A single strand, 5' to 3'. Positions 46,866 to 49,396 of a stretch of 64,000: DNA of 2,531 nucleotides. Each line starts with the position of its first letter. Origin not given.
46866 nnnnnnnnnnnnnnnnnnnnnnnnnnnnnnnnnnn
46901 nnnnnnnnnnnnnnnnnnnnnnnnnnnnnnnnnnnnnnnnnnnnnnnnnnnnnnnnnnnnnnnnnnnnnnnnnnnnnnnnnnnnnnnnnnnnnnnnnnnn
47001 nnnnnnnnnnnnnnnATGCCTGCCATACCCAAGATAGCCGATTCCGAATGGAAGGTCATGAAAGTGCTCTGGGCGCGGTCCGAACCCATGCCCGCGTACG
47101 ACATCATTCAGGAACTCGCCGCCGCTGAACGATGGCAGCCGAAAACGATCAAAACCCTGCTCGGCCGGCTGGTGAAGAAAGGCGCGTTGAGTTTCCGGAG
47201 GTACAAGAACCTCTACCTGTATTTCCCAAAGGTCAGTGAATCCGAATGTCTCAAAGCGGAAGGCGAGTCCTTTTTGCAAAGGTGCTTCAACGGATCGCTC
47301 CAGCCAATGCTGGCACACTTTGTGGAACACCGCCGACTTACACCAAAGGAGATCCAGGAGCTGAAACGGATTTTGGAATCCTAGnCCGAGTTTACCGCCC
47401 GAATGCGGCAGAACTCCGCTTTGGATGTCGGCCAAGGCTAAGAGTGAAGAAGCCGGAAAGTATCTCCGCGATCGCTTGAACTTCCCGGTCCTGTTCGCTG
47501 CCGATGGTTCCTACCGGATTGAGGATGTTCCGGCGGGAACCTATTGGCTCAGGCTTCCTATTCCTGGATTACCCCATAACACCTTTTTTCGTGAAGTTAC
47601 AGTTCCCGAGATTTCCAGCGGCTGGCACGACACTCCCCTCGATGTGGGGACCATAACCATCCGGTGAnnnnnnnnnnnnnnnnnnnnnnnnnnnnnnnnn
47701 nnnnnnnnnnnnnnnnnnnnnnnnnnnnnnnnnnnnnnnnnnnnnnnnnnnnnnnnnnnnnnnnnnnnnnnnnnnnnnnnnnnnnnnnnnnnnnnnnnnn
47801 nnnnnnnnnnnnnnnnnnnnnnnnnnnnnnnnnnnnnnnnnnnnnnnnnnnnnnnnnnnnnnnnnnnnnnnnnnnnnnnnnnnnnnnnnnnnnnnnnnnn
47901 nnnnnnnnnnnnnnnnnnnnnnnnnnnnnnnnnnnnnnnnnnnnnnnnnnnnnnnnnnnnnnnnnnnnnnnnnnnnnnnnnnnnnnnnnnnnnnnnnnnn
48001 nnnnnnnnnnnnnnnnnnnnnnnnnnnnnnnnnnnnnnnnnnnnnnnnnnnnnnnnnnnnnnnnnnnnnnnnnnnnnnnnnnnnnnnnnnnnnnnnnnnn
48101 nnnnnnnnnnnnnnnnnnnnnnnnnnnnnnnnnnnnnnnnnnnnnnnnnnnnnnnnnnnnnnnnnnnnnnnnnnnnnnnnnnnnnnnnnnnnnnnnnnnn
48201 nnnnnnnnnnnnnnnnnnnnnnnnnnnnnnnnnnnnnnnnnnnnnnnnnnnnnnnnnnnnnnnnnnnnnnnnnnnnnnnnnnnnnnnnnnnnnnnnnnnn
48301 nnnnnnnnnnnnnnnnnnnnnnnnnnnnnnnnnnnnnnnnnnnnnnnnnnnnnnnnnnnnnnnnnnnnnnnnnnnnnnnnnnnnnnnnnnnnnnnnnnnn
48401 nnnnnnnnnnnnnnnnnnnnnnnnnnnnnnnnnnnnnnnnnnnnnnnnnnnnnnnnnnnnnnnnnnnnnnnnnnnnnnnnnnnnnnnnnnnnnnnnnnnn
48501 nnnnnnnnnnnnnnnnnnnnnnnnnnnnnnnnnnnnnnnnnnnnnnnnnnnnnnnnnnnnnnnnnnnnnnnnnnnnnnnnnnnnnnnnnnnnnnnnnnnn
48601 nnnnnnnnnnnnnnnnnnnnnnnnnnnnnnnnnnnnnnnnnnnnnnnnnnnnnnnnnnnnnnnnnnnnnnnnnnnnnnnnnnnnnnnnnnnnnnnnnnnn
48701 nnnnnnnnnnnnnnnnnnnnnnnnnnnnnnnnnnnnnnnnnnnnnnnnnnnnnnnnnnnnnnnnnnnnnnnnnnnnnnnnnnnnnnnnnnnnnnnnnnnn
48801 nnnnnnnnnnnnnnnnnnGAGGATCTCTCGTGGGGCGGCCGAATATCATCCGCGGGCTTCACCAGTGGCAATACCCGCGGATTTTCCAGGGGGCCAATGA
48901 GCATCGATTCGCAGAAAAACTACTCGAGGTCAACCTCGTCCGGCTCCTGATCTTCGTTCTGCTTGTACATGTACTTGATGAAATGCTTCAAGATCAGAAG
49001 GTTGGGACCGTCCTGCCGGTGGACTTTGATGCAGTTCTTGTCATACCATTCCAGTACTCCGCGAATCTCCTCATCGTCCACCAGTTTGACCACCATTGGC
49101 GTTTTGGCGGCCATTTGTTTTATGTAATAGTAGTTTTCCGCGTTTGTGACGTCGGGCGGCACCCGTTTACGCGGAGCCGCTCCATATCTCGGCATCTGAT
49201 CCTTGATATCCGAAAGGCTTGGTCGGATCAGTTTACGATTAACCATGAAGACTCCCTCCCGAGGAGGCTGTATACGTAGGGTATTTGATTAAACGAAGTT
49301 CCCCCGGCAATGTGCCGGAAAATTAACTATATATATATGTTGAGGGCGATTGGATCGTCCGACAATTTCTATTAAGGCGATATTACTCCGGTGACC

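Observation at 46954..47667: Orphan BlaI-type repressor with perfect operator palindrome but no BlaR1 sensor, only an 80-aa relic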

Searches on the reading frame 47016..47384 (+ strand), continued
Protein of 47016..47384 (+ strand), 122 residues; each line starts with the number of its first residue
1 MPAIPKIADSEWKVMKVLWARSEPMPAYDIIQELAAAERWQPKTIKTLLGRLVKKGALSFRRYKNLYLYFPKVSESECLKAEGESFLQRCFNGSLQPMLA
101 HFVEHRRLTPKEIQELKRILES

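Call 24: list_cluster_members(proteins=[P0001])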
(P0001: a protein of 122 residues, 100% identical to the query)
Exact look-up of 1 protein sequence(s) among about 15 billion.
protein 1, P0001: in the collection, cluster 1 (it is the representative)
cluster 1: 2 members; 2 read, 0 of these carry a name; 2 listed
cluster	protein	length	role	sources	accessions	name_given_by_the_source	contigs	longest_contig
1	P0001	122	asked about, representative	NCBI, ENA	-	-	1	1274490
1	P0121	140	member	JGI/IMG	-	-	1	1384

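Call 26: find_related_loci(query=window:47016-47384:+, collection=metagenome_contigs, flank=6000)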
Query window:47016-47384:+ (122 aa) in metagenome_contigs; peptide patterns used: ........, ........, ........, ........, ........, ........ (x = any residue, [..] = any of these).
540 stretches matched a pattern; 28 encode a relative of the query (tblastn E <= 1e-3); 28 distinct loci.
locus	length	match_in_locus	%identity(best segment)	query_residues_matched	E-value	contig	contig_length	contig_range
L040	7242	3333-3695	78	1-121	9e-64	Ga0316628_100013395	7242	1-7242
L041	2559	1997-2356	72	1-121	3e-57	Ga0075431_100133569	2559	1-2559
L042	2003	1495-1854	64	1-120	4e-55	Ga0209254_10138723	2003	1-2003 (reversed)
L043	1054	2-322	72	15-121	7e-54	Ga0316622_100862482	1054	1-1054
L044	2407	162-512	60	5-122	3e-47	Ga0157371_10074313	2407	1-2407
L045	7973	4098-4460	56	1-122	4e-44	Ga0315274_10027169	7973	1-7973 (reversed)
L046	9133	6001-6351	56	4-121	3e-41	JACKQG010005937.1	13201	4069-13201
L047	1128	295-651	52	1-120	1e-42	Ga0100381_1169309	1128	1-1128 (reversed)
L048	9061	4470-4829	51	1-121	6e-40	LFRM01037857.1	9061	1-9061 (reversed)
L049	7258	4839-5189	51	4-121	6e-39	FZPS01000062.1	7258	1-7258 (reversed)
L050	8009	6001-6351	52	4-121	3e-38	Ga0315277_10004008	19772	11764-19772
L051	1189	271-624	50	4-122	2e-39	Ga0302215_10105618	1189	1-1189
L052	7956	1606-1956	48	5-121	4e-38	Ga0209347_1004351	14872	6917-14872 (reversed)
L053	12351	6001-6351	48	4-121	2e-37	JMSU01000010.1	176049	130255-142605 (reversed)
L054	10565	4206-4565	47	1-121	6e-37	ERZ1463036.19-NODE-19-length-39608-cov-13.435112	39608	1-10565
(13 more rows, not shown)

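Call 28: find_encoding_contigs(protein=P0121, flank=3000, max_places=3)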
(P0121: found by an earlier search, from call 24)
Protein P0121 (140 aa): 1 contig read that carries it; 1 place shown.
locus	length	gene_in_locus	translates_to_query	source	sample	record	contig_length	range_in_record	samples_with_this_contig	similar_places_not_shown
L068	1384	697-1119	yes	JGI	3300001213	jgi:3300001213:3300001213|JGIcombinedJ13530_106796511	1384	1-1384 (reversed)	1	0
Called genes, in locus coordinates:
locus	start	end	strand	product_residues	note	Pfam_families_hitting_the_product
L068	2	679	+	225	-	?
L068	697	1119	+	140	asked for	PF03965:Penicillinase_R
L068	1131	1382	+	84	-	?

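Call 29: find_encoding_contigs(protein=P0016, flank=6000, max_places=2)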
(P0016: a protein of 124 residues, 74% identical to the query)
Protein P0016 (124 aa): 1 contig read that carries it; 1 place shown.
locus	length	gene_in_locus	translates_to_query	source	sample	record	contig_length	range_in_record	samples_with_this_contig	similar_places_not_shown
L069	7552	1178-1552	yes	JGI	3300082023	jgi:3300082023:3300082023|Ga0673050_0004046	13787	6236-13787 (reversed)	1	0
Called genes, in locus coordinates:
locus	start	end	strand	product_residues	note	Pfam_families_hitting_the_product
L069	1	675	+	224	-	?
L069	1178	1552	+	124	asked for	PF03965:Penicillinase_R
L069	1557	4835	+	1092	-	PF05569:Peptidase_M56, PF10670:DUF4198 (faint), PF13715:CarbopepD_reg_2 (faint), PF25020:TTR_TEN1-4 (faint), PF00775:Dioxygenase_C (faint), PF13620:CarboxypepD_reg, PF20598:DUF6795 (faint), PF13620:CarboxypepD_reg, +3 more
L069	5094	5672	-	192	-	-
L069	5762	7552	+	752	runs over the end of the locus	PF09371:Tex_N, PF22706:Tex_central_region, PF16921:Tex_YqgF, PF14639:YqgF (weak), PF12836:HHH_3, PF17674:HHH_9, PF00575:S1, PF23459:S1_RRP5, +1 more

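Call 30: find_encoding_contigs(protein=P0009, flank=6000, max_places=2)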
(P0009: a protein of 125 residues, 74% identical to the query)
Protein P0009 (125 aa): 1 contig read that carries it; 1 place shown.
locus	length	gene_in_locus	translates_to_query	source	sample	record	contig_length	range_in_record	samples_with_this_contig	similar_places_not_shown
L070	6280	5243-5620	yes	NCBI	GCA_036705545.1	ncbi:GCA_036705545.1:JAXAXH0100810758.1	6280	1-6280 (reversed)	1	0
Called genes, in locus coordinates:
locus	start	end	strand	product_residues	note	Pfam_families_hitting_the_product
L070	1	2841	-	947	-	?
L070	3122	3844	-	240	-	PF01814:Hemerythrin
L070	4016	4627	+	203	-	PF13462:Thioredoxin_4, PF01323:DSBA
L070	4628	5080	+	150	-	PF07291:MauE, PF07681:DoxX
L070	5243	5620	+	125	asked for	PF03965:Penicillinase_R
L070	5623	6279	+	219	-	?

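Call 49: search_protein_families(library=pfam, proteins=[L001:6381-9713:+, L003:10379-13672:+, L068:1131-1382:+, L068:2-676:+], max_evalue=0.01)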
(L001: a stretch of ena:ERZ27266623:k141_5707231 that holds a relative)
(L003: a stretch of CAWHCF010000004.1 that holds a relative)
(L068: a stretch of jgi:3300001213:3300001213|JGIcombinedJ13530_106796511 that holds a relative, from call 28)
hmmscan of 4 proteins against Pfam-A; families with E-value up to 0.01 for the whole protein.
L001:6381-9713:+ (1111 aa): 11 families
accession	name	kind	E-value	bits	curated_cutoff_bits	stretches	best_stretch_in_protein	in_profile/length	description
PF05569.17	Peptidase_M56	-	2.8e-62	211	31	1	15-339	3-296/296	BlaR1 peptidase M56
PF13620.12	CarboxypepD_reg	-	6.6e-43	145.4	32.3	4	560-632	1-72/82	Carboxypeptidase regulatory-like domain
PF13715.12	CarbopepD_reg_2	-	6.5e-20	71.4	32.2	1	561-642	1-78/88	CarboxypepD_reg-like domain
PF14686.12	fn3_3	-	4.3e-12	46.1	24.4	2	1049-1090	25-68/75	Polysaccharide lyase family 4, domain II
PF09430.16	EMC7_beta-sandw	-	1.3e-08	35.5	26.6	0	1050-1090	20-60/122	ER membrane protein complex subunit 7, beta-sandwich domain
PF02369.22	Big_1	-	5.4e-06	26.9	34.9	0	559-618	19-79/93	Bacterial Ig-like domain (group 1)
PF20598.4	DUF6795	-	5.6e-06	27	27.4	0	561-612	1-52/103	Domain of unknown function (DUF6795)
PF23193.1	NOMO_3rd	-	2.9e-05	24.5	27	0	956-980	56-80/120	NOMO third transthyretin-like domain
PF17210.9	SdrD_B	-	3.4e-05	24.4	29.7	0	961-987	41-67/112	SdrD B-like domain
PF15976.11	CooC_C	-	0.0022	18.4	29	0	450-477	10-37/93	CS1-pili formation C-terminal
PF01435.24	Peptidase_M48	-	0.0055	17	20.3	1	183-280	7-111/186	Peptidase family M48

L003:10379-13672:+ (1098 aa): 13 families
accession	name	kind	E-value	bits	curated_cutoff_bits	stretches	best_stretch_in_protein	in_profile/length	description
PF05569.17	Peptidase_M56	-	4.4e-57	193.9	31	1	15-319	3-296/296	BlaR1 peptidase M56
PF13620.12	CarboxypepD_reg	-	1e-50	170.4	32.3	4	549-618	2-71/82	Carboxypeptidase regulatory-like domain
PF13715.12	CarbopepD_reg_2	-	1.2e-20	73.7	32.2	2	633-706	2-76/88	CarboxypepD_reg-like domain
PF09430.16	EMC7_beta-sandw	-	2e-06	28.4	26.6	0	577-625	21-71/122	ER membrane protein complex subunit 7, beta-sandwich domain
PF00775.27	Dioxygenase_C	-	6.1e-06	26.2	27.3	0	631-649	31-49/182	Dioxygenase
PF14686.12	fn3_3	-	7.2e-06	26.1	24.4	0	930-952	27-49/75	Polysaccharide lyase family 4, domain II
PF10670.15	DUF4198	-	1.3e-05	25.8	34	0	546-603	146-207/209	Domain of unknown function (DUF4198)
PF25020.1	TTR_TEN1-4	-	0.00011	22.4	27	0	549-616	9-74/86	Teneurin TTR-like domain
PF15976.11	CooC_C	-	0.00025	21.4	29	0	550-604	20-67/93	CS1-pili formation C-terminal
PF17210.9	SdrD_B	-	0.0015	19.1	29.7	0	932-957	42-67/112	SdrD B-like domain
PF01435.24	Peptidase_M48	-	0.0018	18.6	20.3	1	163-247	7-96/186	Peptidase family M48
PF02369.22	Big_1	-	0.0022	18.5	34.9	0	550-589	22-64/93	Bacterial Ig-like domain (group 1)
PF07210.18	DUF1416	-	0.0065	16.8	23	0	549-607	22-79/97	Protein of unknown function (DUF1416)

L068:1131-1382:+ (84 aa): 1 family
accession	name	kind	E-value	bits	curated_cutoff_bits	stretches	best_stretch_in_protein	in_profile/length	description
PF05569.17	Peptidase_M56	-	6e-09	35.9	31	1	16-78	4-66/296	BlaR1 peptidase M56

L068:2-676:+ (225 aa): 3 families
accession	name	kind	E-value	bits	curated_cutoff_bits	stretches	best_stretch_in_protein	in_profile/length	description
PF12697.13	Abhydrolase_6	-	1.6e-13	52.3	26.3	1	3-205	24-215/217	Alpha/beta hydrolase family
PF00561.26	Abhydrolase_1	-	2.4e-11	44.2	25.8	1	4-112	24-145/245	alpha/beta hydrolase fold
PF12146.15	Hydrolase_4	-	0.00015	21.6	27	1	6-79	31-109/239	Serine aminopeptidase, S33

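Call 57: find_encoding_contigs(protein=P0004, flank=10000, max_places=1)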
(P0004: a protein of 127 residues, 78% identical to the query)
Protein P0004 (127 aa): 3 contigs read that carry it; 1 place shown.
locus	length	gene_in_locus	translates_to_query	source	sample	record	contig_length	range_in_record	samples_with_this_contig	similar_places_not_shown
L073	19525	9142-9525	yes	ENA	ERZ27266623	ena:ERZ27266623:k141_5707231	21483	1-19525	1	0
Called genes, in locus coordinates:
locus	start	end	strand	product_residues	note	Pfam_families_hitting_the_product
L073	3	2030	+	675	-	?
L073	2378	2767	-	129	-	PF00072:Response_reg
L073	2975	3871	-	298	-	PF00512:HisKA (weak), PF02518:HATPase_c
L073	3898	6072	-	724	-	PF02743:dCache_1, PF22673:MCP-like_PDC_1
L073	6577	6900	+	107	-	-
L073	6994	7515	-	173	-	-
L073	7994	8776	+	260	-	PF01048:PNP_UDP_1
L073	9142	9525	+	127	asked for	PF03965:Penicillinase_R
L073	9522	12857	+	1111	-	PF05569:Peptidase_M56, PF02369:Big_1 (faint), PF13715:CarbopepD_reg_2 (faint), PF20598:DUF6795 (faint), PF22904:NOMO1-like_2nd (faint), PF09430:EMC7_beta-sandw (faint), PF13620:CarboxypepD_reg, PF14686:fn3_3 (faint)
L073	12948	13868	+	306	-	PF03544:TonB_C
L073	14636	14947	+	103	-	-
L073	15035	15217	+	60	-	-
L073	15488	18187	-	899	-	PF12704:MacB_PCD, PF02687:FtsX, PF12704:MacB_PCD, PF02687:FtsX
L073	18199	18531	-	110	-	PF03551:PadR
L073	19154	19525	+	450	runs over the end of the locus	PF07690:MFS_1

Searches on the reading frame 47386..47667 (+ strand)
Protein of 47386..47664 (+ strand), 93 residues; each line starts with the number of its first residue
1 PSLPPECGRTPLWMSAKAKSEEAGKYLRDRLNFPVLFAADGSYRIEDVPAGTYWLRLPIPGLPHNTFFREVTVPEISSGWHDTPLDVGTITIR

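Call 6: search_protein_families(library=pfam, proteins=[window:47425-47667:+], max_evalue=0.1)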
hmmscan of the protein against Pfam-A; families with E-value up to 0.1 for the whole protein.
window:47425-47667:+ (80 aa): 2 families
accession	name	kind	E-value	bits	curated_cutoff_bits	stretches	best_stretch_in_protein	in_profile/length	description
PF09430.16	EMC7_beta-sandw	-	0.0007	20.2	26.6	1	20-55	21-56/122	ER membrane protein complex subunit 7, beta-sandwich domain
PF13620.12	CarboxypepD_reg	-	0.0018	19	32.3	1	25-60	35-69/82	Carboxypeptidase regulatory-like domain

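Call 11: find_homologous_proteins(query=window:47425-47667:+, max_evalue=0.01)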
Query window:47425-47667:+: 1 candidates shared short words with the query, none scored E <= 0.01.

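Call 49: search_protein_families(library=pfam, proteins=[window:47386-47664:+], max_evalue=0.01)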
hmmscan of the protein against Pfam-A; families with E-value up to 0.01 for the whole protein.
window:47386-47664:+ (93 aa): 2 families
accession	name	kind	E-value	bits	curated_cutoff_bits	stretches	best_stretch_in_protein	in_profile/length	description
PF09430.16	EMC7_beta-sandw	-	0.00098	19.7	26.6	1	33-68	21-56/122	ER membrane protein complex subunit 7, beta-sandwich domain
PF13620.12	CarboxypepD_reg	-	0.0026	18.5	32.3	1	38-73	35-69/82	Carboxypeptidase regulatory-like domain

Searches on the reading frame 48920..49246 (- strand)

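Call 6: search_protein_families(library=pfam, proteins=[window:48920-49246:-], max_evalue=0.1)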
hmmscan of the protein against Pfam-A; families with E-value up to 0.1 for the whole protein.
window:48920-49246:- (108 aa): 3 families
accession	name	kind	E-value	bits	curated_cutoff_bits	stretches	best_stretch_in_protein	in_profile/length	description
PF21979.2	Hfq_1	-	8.2e-10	39.1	27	1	47-93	13-59/61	Hfq related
PF17209.9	Hfq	-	0.00052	20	27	1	47-96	12-60/64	Hfq protein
PF01423.28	LSM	-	0.023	14.8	23.4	1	48-72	8-32/66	LSM domain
